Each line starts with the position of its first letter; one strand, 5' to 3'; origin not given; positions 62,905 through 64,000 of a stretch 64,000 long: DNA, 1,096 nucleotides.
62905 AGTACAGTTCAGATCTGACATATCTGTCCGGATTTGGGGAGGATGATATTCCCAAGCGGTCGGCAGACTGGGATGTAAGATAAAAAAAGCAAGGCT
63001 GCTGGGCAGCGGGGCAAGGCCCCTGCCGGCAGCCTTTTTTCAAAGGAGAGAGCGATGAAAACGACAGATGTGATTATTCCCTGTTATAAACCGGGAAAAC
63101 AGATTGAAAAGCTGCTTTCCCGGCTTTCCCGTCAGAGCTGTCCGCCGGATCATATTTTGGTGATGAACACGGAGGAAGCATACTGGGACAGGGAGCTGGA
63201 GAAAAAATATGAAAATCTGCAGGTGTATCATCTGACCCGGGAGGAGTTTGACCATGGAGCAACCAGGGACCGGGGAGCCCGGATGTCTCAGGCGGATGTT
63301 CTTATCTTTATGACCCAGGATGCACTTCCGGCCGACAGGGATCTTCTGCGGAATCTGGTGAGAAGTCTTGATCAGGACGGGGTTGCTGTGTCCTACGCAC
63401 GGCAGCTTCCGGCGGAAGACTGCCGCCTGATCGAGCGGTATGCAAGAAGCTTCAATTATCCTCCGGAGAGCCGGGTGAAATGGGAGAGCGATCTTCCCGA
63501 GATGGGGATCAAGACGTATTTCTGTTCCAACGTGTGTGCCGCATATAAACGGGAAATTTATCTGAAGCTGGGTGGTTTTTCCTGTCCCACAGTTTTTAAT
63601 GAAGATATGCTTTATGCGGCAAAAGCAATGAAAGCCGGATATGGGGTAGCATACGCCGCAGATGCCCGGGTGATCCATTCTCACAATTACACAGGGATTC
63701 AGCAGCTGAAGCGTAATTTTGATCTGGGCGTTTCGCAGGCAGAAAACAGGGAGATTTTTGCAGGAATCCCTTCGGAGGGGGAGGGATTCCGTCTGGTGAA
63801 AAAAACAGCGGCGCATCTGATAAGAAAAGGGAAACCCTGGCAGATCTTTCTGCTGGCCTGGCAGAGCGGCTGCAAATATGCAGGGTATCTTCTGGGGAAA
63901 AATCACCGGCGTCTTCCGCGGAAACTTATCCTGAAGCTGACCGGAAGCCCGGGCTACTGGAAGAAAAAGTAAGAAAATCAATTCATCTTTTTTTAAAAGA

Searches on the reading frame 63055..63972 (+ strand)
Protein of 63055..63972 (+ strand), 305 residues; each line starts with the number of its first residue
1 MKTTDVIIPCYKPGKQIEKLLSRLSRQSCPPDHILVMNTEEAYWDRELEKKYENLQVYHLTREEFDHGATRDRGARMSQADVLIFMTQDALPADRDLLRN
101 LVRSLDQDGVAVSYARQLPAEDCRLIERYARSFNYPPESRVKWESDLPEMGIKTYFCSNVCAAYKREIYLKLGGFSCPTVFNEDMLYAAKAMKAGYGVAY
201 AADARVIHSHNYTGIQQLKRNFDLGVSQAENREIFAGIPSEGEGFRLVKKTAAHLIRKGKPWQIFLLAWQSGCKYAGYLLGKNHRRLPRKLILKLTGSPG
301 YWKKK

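Call 19: search_protein_families(library=pfam, proteins=[window:63055-63972:+], max_evalue=0.0001)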
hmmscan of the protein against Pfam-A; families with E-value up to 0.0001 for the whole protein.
window:63055-63972:+ (305 aa): 2 families
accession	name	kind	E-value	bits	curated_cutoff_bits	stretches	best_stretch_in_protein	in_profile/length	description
PF00535.33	Glycos_transf_2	-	7e-16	59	23.3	1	6-171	2-166/168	Glycosyl transferase family 2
PF13641.12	Glyco_tranf_2_3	-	9.2e-09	36.1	27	1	5-211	4-214/230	Glycosyltransferase like family 2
